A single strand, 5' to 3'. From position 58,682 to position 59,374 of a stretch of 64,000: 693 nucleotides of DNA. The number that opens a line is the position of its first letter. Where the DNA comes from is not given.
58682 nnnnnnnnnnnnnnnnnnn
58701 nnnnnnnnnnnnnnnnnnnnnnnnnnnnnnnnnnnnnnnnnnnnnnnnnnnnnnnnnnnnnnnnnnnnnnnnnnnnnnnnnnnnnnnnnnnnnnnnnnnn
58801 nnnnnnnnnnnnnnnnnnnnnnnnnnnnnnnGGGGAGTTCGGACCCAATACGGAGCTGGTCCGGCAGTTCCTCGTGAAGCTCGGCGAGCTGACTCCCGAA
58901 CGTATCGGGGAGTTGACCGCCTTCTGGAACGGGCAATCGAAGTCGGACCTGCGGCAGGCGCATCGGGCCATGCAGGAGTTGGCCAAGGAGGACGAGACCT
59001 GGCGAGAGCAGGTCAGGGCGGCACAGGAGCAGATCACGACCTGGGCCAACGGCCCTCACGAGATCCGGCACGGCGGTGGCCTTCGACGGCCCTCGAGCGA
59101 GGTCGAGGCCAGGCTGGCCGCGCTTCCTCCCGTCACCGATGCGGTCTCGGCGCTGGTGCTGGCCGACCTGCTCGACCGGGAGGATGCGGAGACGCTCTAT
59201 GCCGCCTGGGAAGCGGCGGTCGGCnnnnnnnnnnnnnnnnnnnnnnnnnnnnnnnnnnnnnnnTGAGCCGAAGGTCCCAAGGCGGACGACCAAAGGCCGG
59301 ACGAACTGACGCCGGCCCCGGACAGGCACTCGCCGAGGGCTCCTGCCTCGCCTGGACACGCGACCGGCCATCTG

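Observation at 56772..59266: Translationally coupled tandem paralogues carrying four copies of an unrecognised ~115-125-aa module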

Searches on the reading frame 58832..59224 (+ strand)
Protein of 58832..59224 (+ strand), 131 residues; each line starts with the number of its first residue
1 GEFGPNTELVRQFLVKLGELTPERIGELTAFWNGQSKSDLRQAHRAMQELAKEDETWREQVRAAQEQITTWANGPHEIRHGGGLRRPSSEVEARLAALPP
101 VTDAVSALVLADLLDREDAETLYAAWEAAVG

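Call 31: search_solved_structures(query=A2, max_evalue=10, show_alignments=2)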
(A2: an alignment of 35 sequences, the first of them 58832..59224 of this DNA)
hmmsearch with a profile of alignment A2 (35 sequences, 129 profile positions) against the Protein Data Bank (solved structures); distinct sequences matched with E-value up to 10: 22.
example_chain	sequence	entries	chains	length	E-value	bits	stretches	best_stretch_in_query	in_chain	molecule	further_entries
8eoz_B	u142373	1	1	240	0.011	19.2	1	12-77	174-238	C3HR3_4r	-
11ce_A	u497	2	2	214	0.1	16.1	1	26-77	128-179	The protease-Zn (II) complex of Zn5 | Zn5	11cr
11cy_A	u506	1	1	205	0.15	15.6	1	26-77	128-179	ZnO5_baseKO_ES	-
3u59_A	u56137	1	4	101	0.29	14.6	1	17-93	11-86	Tropomyosin beta chain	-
6w2r_A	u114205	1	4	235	0.3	14.6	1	5-59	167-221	Junction 19 DHR54-DHR79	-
3frv_A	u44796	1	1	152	0.36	14.3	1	26-67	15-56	Charged multivesicular body protein 3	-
1nwm_X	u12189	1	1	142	0.38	14.2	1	22-81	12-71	ADP-ribosylation factor binding protein GGA1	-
1o3x_A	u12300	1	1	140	0.41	14.1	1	22-81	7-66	ADP-ribosylation factor binding protein GGA1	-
2maj_A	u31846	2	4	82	0.46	14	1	29-92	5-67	Stromal interaction molecule 1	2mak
7ui6_A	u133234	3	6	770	0.49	13.9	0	31-77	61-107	Xylosyl- and glucuronyltransferase LARGE1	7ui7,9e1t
1naf_A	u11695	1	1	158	0.51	13.8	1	22-81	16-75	ADP-ribosylation factor binding protein GGA1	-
9wa8_A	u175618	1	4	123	0.56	13.7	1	18-74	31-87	Anti-CRISPR protein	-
6cda_A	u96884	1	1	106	0.63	13.5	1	17-86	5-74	ArsR family transcriptional regulator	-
1oxz_A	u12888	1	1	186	0.73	13.3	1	22-81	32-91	ADP-ribosylation factor binding protein GGA1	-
7bqq_A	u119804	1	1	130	0.74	13.3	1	17-63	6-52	Gogy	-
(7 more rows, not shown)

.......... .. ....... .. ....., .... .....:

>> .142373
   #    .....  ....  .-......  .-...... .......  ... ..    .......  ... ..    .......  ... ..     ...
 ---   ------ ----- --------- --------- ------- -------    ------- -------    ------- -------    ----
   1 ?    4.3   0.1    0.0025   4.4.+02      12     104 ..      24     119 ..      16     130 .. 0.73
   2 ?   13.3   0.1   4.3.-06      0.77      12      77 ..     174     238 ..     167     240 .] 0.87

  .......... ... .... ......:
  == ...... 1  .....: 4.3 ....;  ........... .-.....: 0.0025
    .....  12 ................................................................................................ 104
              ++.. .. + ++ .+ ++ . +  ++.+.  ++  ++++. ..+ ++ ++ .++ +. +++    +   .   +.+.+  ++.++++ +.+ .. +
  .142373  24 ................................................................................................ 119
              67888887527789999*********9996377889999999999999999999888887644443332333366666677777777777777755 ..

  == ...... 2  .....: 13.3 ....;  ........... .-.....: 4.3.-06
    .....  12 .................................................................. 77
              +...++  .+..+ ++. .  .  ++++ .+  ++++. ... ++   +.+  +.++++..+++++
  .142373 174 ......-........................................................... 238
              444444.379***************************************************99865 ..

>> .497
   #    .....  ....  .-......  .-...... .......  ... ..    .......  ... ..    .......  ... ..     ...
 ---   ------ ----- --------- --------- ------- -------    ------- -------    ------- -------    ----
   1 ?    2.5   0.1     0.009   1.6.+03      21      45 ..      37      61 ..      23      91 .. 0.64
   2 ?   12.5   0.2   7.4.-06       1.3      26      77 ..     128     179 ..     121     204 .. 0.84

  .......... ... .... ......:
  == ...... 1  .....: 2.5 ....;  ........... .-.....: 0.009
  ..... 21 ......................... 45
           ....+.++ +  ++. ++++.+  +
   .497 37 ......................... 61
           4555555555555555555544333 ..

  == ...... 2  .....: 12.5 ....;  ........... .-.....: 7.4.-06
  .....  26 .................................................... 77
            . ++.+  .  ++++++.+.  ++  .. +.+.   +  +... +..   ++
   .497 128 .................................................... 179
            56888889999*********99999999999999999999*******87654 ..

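Call 32: search_protein_families(library=pfam, alignment_id=A2, max_evalue=10)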
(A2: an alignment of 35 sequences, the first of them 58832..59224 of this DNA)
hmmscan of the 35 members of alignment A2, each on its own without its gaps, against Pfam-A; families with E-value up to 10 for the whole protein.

A. member 1, window:58832-59224:+ (131 aa): 1 family
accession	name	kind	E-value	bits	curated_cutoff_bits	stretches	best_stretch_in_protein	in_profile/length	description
PF13801.11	Metal_resist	-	3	8.4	29.2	1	37-68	65-96/125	Heavy-metal resistance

B. families by the number of members that match (of 35 scanned): 29 families (the first 25 are shown)
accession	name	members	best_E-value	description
PF01337.24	Barstar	2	0.049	Barstar (barnase inhibitor)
PF20555.3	DUF6767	2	0.049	Domain of unknown function (DUF6767)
PF01895.24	PhoU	2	0.12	PhoU domain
PF05400.18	FliT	2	0.15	Flagellar protein FliT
PF04232.17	SpoVS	1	0.006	Stage V sporulation protein S (SpoVS)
PF09989.15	DUF2229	1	0.017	CoA enzyme activase uncharacterised domain (DUF2229)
PF10062.14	DUF2300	1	0.026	Predicted secreted protein (DUF2300)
PF13773.12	DUF4170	1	0.03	Domain of unknown function (DUF4170)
PF01724.21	DUF29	1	0.034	Domain of unknown function DUF29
PF13428.12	TPR_14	1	0.038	Tetratricopeptide repeat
PF00705.23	PCNA_N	1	0.041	Proliferating cell nuclear antigen, N-terminal domain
PF18845.6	baeRF_family3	1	0.06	Bacterial archaeo-eukaryotic release factor family 3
PF17918.6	TetR_C_15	1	0.065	Tetracyclin repressor-like, C-terminal domain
PF03250.19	Tropomodulin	1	0.073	Tropomodulin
PF04679.21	DNA_ligase_A_C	1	0.076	ATP dependent DNA ligase C terminal region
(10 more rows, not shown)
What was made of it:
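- On Any Pfam-A or NCBIfam family: 35 modules scanned one by one: call 32.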

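Call 37: search_protein_representatives(alignment_id=A2)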
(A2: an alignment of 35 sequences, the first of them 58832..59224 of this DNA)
Query: 35 sequences, 129 profile positions. Proteins with E-value up to 0.001 (for the whole library): 792; up to 1e-10: 138; up to 1e-30: 35. The best 150 are listed.
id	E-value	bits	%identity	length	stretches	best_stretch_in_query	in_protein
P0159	4.5e-86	301.9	-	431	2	2-129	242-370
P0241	6.8e-72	256.0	-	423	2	1-128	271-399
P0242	6.0e-69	246.5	-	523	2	1-129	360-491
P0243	5.1e-68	243.5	-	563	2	1-129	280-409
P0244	6.5e-67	239.9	-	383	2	1-128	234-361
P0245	4.9e-66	237.1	-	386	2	2-129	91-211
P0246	1.3e-64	232.4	-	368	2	1-129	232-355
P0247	1.0e-62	226.4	-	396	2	2-129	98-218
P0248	1.9e-61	222.2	-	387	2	1-129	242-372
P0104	3.6e-61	221.3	-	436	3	2-129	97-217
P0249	3.8e-61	221.2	-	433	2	1-129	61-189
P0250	5.1e-59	214.3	-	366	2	1-129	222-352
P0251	8.5e-59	213.7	-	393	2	1-129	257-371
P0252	8.6e-59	213.6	-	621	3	2-129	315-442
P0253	1.2e-58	213.2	-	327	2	2-129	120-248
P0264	5.0e-40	153.0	-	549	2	2-129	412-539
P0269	4.4e-33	130.5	-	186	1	4-129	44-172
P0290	6.5e-21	91.1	-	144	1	3-128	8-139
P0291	2.5e-20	89.2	-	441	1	2-127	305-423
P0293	7.1e-20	87.8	-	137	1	3-125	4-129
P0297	3.8e-19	85.4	-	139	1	2-123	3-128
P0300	9.2e-17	77.7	-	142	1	2-127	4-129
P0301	2.0e-16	76.7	-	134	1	4-126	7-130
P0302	3.2e-16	76.0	-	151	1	2-129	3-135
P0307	2.6e-15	73.0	-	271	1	12-127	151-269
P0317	8.0e-14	68.2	-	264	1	12-129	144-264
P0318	1.6e-13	67.3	-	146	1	2-126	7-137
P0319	1.7e-13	67.2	-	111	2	82-129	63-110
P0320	1.8e-13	67.1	-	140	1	9-126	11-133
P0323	3.0e-13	66.4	-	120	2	2-70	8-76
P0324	3.1e-13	66.3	-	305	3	2-52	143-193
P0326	3.4e-13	66.2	-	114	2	2-67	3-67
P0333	1.6e-12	64.0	-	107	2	85-129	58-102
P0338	3.1e-12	63.1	-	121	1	2-129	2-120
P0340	3.9e-12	62.8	-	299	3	2-127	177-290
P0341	4.1e-12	62.7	-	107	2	2-52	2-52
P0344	4.9e-12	62.5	-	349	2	2-119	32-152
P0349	9.3e-12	61.5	-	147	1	2-127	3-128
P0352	1.1e-11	61.3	-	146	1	3-128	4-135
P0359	3.0e-11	59.9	-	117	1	2-129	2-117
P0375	8.2e-11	58.5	-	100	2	70-129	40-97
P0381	1.3e-10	57.8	-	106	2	82-129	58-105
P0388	1.6e-10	57.5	-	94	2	90-129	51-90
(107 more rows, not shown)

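Call 38: search_protein_families(library=pfam, proteins=[P0290, P0293, P0297, P0300, P0301, P0302, P0318, P0320, P0349, P0352], max_evalue=0.1)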
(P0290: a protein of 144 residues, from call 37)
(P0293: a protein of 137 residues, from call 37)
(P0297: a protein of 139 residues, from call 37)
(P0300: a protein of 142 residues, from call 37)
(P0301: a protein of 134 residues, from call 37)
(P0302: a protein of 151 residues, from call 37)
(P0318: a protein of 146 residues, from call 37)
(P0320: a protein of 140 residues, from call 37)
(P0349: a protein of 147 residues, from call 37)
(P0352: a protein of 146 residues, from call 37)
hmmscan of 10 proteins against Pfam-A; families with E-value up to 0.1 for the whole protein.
P0290 (144 aa): 0 families

P0293 (137 aa): 0 families

P0297 (139 aa): 0 families

P0300 (142 aa): 0 families

P0301 (134 aa): 0 families

P0302 (151 aa): 0 families

P0318 (146 aa): 1 family
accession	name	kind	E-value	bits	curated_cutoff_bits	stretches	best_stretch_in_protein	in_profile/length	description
PF07410.16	Phage_Gp111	-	0.039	14.9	27.1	1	59-78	3-22/117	Streptococcus thermophilus bacteriophage Gp111 protein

P0320 (140 aa): 0 families

P0349 (147 aa): 4 families
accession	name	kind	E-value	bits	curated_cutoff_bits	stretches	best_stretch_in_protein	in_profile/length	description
PF11737.13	DUF3300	-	0.00028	20.9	25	1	66-132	97-161/227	Protein of unknown function (DUF3300)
PF00171.27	Aldedh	-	0.028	13.4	23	1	17-106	8-95/461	Aldehyde dehydrogenase family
PF15136.11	UPF0449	-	0.029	15.3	27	1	6-57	10-60/98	Uncharacterised protein family UPF0449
PF04452.19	Methyltrans_RNA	-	0.044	13.8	23.9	1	10-76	18-91/165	RNA methyltransferase domain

P0352 (146 aa): 0 families

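Call 40: list_cluster_members(proteins=[P0290, P0293, P0297, P0300, P0301, P0302, P0320, P0349, P0264, P0291])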
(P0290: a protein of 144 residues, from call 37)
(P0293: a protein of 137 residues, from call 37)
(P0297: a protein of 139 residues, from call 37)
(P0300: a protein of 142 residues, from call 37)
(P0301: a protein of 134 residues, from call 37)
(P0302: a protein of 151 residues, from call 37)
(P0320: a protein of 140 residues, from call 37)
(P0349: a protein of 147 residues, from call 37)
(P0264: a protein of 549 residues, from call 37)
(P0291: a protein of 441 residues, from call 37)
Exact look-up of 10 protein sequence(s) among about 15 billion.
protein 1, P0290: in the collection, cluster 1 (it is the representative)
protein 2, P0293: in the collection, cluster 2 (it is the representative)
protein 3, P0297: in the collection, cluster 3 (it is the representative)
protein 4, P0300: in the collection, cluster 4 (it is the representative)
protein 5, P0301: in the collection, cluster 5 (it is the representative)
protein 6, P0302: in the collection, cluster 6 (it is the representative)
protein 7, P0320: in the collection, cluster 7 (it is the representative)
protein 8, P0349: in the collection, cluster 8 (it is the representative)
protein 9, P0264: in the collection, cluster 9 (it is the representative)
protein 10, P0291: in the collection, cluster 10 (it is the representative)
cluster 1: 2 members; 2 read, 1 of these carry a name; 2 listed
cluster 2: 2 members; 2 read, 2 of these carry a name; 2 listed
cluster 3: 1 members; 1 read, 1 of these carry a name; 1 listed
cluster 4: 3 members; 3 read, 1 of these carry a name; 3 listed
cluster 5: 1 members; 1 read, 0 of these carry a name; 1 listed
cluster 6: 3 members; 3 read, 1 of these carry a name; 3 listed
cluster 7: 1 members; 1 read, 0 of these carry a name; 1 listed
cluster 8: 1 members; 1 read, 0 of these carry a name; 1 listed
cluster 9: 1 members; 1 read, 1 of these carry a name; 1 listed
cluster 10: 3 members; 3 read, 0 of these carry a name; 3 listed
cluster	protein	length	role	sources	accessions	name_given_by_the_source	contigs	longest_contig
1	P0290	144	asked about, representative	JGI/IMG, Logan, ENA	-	hypothetical protein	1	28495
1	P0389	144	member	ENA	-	-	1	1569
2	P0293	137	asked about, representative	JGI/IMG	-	hypothetical protein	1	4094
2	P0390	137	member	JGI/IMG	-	hypothetical protein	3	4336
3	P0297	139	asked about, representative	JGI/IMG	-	hypothetical protein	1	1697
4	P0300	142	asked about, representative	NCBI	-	-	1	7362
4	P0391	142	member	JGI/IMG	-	hypothetical protein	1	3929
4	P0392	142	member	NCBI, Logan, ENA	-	-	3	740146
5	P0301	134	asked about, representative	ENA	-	-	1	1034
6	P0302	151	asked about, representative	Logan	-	-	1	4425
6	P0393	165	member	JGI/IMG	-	hypothetical protein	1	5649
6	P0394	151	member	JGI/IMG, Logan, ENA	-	-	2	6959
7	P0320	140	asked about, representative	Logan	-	-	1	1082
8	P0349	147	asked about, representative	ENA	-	-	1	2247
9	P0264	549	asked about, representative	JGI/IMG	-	hypothetical protein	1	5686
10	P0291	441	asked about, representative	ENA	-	-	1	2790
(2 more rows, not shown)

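Call 41: search_protein_families(library=pfam, proteins=[P0242, P0243, P0252, P0264, P0291, P0344, P0324, P0340, P0307, P0317], max_evalue=0.001)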
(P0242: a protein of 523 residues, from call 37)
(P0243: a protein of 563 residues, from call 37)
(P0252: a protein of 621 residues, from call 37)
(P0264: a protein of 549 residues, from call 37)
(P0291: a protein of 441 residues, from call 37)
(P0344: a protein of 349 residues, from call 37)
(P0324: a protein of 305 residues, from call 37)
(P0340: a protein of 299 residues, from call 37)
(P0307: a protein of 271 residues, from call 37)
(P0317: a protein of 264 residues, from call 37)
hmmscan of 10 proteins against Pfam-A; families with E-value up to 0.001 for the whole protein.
P0242 (523 aa): 0 families

P0243 (563 aa): 0 families

P0252 (621 aa): 0 families

P0264 (549 aa): 2 families
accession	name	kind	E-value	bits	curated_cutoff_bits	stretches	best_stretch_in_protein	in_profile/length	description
PF00069.31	Pkinase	-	1.3e-29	103.9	31.7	1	34-194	79-255/263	Protein kinase domain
PF07714.23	PK_Tyr_Ser-Thr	-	4.9e-16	59.3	23.1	1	35-165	83-220/258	Protein tyrosine and serine/threonine kinase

P0291 (441 aa): 2 families
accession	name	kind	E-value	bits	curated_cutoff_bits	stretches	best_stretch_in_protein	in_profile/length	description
PF14219.11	DUF4328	-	3.2e-20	72.8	27.2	1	94-234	18-165/166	Domain of unknown function (DUF4328)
PF13240.11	Zn_Ribbon_1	-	0.00073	19.7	25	0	269-290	1-22/23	zinc-ribbon domain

P0344 (349 aa): 0 families

P0324 (305 aa): 0 families

P0340 (299 aa): 0 families

P0307 (271 aa): 0 families

P0317 (264 aa): 0 families

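Call 43: search_protein_families(library=phrogs, proteins=[P0326, P0333, P0341, P0359, P0375, P0381, P0338, P0293, P0300, window:58832-59224:+], max_evalue=0.01)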
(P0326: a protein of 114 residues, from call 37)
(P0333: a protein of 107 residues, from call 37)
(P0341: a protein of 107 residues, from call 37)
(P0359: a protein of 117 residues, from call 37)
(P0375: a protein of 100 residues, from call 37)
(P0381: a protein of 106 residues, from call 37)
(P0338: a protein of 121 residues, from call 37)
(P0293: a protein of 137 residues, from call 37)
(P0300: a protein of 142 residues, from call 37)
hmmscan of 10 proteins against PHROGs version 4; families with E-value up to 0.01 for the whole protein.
P0326 (114 aa): 1 family
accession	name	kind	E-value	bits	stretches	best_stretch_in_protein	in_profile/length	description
phrog_8332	-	unknown function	2.9e-12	47.7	1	4-109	128-242/248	-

P0333 (107 aa): 1 family
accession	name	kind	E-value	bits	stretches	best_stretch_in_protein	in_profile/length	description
phrog_8332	-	unknown function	8.6e-13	49.4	1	3-102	127-242/248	-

P0341 (107 aa): 3 families
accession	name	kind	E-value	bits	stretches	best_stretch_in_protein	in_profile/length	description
phrog_8332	-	unknown function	4e-19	70.1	1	3-107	128-242/248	-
phrog_18326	-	unknown function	9.5e-05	23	1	24-83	103-164/203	-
phrog_21347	-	unknown function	0.0018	19.5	1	4-83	76-152/186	-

P0359 (117 aa): 3 families
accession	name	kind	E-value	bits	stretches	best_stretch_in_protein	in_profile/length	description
phrog_8332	-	unknown function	3.1e-29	103.3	1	3-117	128-242/248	-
phrog_18326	-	unknown function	1.3e-07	32.4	1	24-87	106-170/203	-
phrog_3416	-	unknown function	0.003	18.4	1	24-90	137-205/248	-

P0375 (100 aa): 1 family
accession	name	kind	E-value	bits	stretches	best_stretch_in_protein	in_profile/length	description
phrog_8332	-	unknown function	1.5e-15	58.4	1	4-97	129-242/248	-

P0381 (106 aa): 3 families
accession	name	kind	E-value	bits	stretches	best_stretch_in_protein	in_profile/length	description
phrog_8332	-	unknown function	3.3e-17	63.8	1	3-105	128-242/248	-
phrog_18326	-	unknown function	8.7e-06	26.4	1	35-81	117-164/203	-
phrog_3416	-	unknown function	0.00052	20.9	1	38-77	140-178/248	-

P0338 (121 aa): 2 families
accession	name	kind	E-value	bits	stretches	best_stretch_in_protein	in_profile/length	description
phrog_8332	-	unknown function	8.5e-19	69.1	1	3-119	128-241/248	-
phrog_600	-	unknown function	0.0021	18.8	1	16-80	23-94/178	unknown function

P0293 (137 aa): 1 family
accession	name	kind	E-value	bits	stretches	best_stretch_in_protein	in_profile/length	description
phrog_8332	-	unknown function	6e-05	23.7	1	4-130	128-239/248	-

P0300 (142 aa): 1 family
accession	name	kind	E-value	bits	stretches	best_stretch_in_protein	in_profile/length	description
phrog_8332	-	unknown function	1e-07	32.7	1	4-130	127-241/248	-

window:58832-59224:+ (131 aa): 1 family
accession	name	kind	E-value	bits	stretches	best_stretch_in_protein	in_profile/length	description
phrog_8332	-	unknown function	5e-05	24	1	3-131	128-242/248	-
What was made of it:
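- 58835..59224 (+): Module B2 (aa 246-375). The match to phrog_8332 is E=5e-5 (call 43).
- On phrog_8332-like 'GPN...LYGPW' helical module superfamily (uncharacterised): Call 43 gives 5e-5 for B2.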

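Call 44: search_protein_families(library=pfam, proteins=[P0326, P0333, P0341, P0359, P0375, P0381, P0338, P0319, P0323, P0388], max_evalue=0.1)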
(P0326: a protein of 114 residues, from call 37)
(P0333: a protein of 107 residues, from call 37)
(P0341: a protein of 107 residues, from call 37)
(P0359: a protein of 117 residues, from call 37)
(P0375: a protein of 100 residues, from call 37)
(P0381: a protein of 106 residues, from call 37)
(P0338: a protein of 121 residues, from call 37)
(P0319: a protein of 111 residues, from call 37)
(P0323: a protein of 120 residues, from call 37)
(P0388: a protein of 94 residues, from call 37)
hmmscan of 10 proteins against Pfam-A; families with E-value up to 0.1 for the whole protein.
P0326 (114 aa): 3 families
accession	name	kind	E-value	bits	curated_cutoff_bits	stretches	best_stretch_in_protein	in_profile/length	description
PF09613.16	HrpB1_HrpK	-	0.015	15.4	29.3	1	8-87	8-88/126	Bacterial type III secretion protein (HrpB1_HrpK)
PF13103.11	TonB_2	-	0.017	15.7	22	1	16-67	10-64/85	TonB C terminal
PF13470.12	PIN_3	-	0.057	14.7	27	0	69-103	18-53/115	PIN domain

P0333 (107 aa): 2 families
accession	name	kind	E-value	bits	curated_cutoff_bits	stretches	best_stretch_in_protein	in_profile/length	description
PF22737.1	NNH6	-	0.037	14.6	27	1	9-51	3-45/114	NACHT N-terminal Helical domain 6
PF09970.15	DUF2204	-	0.096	12.7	20.3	0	14-60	126-172/181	Nucleotidyl transferase of unknown function (DUF2204)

P0341 (107 aa): 0 families

P0359 (117 aa): 2 families
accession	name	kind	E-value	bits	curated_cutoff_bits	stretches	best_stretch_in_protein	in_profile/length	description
PF14024.11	DUF4240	-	0.028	15.1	27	1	6-67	21-82/129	Protein of unknown function (DUF4240)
PF23325.1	TPR_28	-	0.087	13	27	0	40-105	2-70/185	GBF1-like, tetratrico peptide repeats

P0375 (100 aa): 2 families
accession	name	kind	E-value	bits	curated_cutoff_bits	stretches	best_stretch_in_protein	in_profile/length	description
PF07813.17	LTXXQ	-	0.08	14.1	24.3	0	43-84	46-92/100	LTXXQ motif family protein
PF06685.17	DUF1186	-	0.085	12.8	22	0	9-34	21-46/247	Protein of unknown function (DUF1186)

P0381 (106 aa): 1 family
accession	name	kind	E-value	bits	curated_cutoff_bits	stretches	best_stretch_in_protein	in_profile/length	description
PF22804.1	ASA5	-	0.045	14.3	27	1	49-90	41-82/123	F1F0 ATP synthase subunit ASA5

P0338 (121 aa): 1 family
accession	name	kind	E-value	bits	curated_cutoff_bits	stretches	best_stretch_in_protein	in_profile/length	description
PF21843.2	DUF6902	-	0.038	13.3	27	1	15-102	239-327/351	Domain of unknown function (DUF6902)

P0319 (111 aa): 0 families

P0323 (120 aa): 0 families

P0388 (94 aa): 1 family
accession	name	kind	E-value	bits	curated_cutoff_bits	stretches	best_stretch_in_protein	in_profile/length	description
PF18420.7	CSN4_RPN5_eIF3a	-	0.019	15.5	26.4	1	10-31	16-38/42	CSN4/RPN5/eIF3a helix turn helix domain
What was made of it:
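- On Any Pfam-A or NCBIfam family: 30 relatives: calls 38, 41 and 44.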

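Call 45: search_dna_similar(query=P0359, collection=phages, mode=protein, max_evalue=0.001, max_rows=30)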
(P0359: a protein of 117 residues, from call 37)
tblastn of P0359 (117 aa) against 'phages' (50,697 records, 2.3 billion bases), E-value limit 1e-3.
No match.

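Call 46: search_dna_similar(query=P0338, collection=phages, mode=protein, max_evalue=0.1, max_rows=30)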
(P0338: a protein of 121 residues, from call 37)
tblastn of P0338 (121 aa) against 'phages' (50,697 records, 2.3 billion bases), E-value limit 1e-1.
No match.

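Call 47: search_dna_similar(query=P0326, collection=phages, mode=protein, max_evalue=0.1, max_rows=30)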
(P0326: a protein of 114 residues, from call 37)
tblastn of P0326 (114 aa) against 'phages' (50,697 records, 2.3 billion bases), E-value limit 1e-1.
Records with a match: 4; places in all: 4; records where one place covers at least 80% of the query: 4.
Best place of each record, by identity: <60% 4.
By first word of the organism name: Propionibacterium 4.
By host as written in the record: Propionibacterium freudenreichii TL110 4.
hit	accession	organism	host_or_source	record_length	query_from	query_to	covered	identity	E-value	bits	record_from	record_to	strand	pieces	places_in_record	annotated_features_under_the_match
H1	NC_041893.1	Propionibacterium phage Doucette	Propionibacterium freudenreichii TL110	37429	5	108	91%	26.9%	8e-3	40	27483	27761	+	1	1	39: hypothetical protein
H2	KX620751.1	Propionibacterium phage Doucette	Propionibacterium freudenreichii TL110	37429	5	108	91%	26.9%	8e-3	40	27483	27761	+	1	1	39: hypothetical protein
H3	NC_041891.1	Propionibacterium phage B22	Propionibacterium freudenreichii TL110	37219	5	108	91%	25.7%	4e-2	38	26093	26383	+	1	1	38: hypothetical protein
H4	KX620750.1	Propionibacterium phage B22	Propionibacterium freudenreichii TL110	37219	5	108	91%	25.7%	4e-2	38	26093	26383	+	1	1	38: hypothetical protein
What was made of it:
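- Tried and rejected: tblastn of three small relatives against GenBank phages gave only weak hits to hypothetical proteins of Propionibacterium phages Doucette and B22 (calls 45-47).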
